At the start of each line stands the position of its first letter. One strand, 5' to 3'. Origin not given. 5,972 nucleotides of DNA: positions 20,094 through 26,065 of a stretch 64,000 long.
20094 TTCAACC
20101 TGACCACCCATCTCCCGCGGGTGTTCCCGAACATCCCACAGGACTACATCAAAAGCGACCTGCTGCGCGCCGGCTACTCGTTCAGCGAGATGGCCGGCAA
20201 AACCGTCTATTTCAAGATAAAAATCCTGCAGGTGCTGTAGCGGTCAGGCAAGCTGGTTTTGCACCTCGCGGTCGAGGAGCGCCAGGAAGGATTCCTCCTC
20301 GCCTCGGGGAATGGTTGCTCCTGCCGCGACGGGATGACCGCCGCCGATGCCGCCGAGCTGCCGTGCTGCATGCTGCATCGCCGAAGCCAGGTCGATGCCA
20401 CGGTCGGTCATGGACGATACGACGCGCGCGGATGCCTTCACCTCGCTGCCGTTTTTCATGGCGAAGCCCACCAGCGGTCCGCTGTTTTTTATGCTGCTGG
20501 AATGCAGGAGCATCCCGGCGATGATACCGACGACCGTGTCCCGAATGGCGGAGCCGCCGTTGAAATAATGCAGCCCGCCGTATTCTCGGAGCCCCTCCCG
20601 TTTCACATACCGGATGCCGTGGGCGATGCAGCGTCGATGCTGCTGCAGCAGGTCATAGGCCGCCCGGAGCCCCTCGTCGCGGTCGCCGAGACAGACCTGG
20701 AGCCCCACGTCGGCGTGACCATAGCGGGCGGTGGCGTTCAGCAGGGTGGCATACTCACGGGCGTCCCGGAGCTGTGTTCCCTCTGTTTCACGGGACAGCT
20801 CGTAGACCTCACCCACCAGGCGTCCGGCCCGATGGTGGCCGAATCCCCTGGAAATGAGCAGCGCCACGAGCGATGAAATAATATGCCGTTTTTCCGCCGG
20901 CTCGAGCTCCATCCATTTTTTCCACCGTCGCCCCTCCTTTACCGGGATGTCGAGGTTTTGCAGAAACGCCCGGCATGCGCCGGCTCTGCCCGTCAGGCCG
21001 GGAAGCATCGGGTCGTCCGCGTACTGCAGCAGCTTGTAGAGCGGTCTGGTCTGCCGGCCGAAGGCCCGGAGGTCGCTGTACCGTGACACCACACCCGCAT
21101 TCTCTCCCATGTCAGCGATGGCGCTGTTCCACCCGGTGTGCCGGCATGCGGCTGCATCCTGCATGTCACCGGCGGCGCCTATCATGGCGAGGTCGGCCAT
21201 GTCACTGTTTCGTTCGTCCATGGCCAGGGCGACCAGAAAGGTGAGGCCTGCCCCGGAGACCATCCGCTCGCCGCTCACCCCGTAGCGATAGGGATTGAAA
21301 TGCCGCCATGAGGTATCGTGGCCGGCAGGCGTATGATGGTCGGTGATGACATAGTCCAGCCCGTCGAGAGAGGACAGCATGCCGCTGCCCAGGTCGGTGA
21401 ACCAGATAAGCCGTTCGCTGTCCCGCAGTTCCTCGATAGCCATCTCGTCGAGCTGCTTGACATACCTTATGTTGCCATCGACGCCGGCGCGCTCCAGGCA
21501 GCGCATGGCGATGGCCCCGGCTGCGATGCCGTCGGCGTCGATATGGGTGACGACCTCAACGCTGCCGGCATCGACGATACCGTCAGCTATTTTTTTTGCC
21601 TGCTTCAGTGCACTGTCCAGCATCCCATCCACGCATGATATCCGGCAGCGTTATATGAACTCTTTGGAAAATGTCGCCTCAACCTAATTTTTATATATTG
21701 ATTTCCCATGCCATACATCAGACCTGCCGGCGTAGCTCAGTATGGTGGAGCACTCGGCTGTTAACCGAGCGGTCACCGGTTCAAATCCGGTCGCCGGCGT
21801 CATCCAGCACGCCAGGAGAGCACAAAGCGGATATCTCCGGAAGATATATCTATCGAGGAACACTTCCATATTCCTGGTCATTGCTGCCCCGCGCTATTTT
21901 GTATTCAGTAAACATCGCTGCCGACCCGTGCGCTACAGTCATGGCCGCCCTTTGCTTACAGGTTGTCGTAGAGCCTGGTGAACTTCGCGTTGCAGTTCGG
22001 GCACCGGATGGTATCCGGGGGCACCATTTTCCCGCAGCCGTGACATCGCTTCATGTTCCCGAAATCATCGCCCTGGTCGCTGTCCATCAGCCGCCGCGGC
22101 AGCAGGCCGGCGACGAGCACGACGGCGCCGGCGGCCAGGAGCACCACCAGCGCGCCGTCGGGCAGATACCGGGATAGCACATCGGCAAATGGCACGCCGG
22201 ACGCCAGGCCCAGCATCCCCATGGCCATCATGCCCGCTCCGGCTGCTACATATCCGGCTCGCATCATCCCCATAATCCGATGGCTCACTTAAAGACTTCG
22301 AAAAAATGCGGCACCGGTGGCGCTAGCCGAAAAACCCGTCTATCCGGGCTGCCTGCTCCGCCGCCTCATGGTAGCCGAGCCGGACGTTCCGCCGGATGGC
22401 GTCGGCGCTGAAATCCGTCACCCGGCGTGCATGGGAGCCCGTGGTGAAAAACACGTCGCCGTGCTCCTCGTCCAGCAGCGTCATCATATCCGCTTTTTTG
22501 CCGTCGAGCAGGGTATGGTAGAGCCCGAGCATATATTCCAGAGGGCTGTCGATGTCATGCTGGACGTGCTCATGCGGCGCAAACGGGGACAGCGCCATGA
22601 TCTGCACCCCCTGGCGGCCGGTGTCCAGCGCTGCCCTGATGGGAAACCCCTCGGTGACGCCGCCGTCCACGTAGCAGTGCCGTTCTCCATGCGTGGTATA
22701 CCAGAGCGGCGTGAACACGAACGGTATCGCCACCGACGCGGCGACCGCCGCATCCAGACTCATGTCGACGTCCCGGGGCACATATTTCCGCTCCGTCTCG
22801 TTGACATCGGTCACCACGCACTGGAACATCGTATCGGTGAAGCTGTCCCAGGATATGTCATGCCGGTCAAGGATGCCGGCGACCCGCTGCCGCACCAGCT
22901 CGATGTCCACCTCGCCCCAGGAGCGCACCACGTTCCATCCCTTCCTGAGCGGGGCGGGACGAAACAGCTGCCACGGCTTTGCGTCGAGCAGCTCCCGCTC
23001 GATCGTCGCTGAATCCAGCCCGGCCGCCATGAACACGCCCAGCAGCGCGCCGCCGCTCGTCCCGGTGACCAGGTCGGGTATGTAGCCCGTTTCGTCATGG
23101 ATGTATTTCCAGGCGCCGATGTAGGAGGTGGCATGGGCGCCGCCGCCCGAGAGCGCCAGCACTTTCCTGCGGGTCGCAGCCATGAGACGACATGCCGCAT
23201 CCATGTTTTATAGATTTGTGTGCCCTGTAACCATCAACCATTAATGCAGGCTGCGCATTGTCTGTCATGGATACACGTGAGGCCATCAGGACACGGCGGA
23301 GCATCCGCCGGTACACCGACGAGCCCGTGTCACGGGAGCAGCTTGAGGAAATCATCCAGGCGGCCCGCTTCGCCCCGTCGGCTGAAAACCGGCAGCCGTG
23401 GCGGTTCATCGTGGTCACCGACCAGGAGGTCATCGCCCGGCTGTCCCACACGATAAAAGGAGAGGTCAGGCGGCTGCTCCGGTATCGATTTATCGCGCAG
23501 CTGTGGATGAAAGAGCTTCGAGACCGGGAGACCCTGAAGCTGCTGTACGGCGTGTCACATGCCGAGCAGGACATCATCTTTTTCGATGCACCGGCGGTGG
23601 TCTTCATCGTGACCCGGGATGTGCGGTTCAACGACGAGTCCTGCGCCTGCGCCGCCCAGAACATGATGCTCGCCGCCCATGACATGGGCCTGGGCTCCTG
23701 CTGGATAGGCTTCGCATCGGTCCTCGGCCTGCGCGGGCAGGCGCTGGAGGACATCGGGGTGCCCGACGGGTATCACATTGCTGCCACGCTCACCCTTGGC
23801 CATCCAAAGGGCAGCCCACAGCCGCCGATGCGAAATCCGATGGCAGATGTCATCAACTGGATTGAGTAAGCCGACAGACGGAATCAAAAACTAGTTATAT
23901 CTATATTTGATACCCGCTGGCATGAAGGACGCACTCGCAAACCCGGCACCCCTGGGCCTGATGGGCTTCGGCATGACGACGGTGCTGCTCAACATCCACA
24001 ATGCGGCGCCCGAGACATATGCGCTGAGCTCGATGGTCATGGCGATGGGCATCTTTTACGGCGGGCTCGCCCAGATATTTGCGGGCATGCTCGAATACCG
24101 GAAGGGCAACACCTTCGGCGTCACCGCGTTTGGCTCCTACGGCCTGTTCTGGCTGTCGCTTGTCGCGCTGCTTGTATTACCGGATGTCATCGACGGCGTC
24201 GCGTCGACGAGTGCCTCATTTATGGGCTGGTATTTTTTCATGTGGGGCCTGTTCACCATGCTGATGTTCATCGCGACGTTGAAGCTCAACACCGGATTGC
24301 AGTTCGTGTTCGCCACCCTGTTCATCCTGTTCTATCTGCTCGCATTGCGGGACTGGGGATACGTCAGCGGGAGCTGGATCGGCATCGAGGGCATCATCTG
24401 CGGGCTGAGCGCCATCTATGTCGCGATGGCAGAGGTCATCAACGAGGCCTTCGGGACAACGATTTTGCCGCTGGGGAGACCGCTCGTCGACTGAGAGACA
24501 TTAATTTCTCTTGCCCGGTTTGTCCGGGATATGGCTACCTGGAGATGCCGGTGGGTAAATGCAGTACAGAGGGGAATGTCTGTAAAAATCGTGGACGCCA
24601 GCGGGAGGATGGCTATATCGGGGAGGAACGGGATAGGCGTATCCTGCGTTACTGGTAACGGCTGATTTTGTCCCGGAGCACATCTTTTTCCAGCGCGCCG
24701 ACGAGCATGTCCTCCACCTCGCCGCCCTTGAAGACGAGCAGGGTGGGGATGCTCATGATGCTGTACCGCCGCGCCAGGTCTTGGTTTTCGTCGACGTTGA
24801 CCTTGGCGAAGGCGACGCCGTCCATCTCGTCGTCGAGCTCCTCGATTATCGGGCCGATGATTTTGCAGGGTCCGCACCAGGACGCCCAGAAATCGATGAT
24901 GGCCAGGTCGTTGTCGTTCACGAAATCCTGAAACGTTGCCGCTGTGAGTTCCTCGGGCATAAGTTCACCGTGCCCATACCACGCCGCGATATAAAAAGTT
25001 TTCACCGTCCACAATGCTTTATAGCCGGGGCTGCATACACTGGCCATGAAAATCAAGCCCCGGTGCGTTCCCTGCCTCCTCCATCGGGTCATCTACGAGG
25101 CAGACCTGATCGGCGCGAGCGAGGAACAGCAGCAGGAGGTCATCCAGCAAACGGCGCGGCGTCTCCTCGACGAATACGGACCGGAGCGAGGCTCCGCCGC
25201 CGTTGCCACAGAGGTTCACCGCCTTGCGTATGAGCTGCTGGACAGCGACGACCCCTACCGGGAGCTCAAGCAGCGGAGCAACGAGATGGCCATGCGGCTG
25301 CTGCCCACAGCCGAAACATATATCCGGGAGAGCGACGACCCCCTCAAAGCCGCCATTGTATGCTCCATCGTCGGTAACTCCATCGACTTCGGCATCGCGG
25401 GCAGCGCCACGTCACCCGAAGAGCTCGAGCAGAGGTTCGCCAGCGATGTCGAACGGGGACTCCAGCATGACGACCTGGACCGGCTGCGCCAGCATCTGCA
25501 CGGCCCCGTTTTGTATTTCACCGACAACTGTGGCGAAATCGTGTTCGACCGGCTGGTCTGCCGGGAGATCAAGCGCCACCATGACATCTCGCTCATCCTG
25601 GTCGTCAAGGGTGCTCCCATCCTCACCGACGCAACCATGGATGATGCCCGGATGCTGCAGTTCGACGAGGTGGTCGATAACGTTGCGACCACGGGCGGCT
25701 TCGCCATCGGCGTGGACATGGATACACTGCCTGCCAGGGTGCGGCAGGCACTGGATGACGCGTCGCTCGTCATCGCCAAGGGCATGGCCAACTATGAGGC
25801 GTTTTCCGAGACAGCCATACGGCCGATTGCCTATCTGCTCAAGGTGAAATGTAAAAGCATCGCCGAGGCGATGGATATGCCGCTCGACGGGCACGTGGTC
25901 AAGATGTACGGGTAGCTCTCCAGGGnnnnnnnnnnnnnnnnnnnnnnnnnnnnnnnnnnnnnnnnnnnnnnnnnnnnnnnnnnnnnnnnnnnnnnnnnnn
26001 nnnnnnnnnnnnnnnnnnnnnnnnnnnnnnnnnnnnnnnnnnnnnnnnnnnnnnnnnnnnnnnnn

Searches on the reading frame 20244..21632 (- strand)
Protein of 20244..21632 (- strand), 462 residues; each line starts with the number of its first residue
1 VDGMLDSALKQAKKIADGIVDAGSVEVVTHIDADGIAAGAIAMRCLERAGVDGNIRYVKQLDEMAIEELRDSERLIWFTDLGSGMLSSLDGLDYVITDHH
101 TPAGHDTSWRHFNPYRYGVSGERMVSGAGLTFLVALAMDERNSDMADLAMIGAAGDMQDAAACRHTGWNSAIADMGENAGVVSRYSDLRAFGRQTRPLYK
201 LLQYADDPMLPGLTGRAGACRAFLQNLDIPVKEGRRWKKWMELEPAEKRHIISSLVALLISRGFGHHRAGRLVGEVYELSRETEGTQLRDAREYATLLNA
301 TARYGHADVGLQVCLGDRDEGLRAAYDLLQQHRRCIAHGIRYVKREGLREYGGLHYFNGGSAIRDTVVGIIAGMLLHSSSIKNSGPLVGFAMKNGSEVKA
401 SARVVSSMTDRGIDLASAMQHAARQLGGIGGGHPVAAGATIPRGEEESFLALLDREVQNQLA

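Call 10: search_protein_families(library=pfam, proteins=[window:20244-21632:-], max_evalue=0.00001)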
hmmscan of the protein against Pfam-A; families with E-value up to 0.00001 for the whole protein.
window:20244-21632:- (462 aa): 3 families
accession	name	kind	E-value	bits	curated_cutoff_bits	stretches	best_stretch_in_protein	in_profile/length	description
PF21763.2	DHH_CID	-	2.4e-27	95.6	27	1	191-273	2-84/84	DHH-CID domain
PF02272.25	DHHA1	-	1.2e-13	51.9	25.9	1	364-458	14-101/102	DHHA1 domain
PF01368.27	DHH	-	4.7e-07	30.6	28.1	1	26-152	3-124/125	DHH family, N-terminal domain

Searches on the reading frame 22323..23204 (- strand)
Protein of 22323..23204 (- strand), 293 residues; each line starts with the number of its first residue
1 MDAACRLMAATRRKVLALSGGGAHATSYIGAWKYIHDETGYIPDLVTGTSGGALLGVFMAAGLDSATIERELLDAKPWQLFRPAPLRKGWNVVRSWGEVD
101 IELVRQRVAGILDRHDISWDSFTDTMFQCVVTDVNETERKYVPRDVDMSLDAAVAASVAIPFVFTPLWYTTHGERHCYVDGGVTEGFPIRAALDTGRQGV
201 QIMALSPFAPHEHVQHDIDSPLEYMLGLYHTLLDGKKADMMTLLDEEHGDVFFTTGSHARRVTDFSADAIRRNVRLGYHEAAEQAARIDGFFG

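Call 10: search_protein_families(library=pfam, proteins=[window:22323-23204:-], max_evalue=0.00001)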
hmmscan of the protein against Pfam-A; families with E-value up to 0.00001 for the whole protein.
window:22323-23204:- (293 aa): 1 family
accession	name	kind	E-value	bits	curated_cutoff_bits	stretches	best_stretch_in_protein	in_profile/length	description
PF01734.28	Patatin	-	4.4e-26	92.7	27.7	1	16-193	1-191/191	Patatin-like phospholipase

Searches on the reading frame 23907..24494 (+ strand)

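Call 10: search_protein_families(library=pfam, proteins=[window:23907-24494:+], max_evalue=0.00001)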
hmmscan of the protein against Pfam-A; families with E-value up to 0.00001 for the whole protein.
window:23907-24494:+ (195 aa): 1 family
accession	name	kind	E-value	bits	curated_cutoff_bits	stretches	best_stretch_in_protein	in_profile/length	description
PF01184.24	Gpr1_Fun34_YaaH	-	2.5e-36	125.7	25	1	7-181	14-194/207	GPR1/FUN34/yaaH family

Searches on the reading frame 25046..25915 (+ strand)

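Call 10: search_protein_families(library=pfam, proteins=[window:25046-25915:+], max_evalue=0.00001)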
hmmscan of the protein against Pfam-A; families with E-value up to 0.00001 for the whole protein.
window:25046-25915:+ (289 aa): 1 family
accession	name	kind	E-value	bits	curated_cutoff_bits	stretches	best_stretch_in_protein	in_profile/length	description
PF01937.24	ARMT1-like_dom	-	1.1e-66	225.6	25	1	4-278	2-305/311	Damage-control phosphatase ARMT1-like domain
